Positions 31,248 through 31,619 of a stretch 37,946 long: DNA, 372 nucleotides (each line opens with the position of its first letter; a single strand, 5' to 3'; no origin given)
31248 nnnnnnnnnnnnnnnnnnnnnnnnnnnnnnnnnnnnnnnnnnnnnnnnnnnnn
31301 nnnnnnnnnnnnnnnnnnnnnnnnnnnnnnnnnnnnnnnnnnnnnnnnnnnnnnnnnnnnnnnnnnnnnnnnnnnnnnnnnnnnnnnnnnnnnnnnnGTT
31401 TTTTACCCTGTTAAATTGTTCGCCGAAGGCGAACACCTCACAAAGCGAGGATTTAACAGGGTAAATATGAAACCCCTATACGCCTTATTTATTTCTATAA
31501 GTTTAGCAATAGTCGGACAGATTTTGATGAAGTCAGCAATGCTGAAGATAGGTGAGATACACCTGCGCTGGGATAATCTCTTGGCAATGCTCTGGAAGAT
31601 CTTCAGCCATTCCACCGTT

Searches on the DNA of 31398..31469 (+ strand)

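Call 61: search_dna_similar(query=window:31398-31469:+, collection=plasmids, mode=distant, max_evalue=0.01, max_rows=10)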
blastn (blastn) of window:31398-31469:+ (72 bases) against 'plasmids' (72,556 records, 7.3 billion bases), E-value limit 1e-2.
No match.

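Call 62: search_dna_similar(query=window:31398-31469:+, collection=phages, mode=distant, max_evalue=0.01, max_rows=10)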
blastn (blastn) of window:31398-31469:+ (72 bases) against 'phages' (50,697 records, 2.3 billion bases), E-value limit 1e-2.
No match.
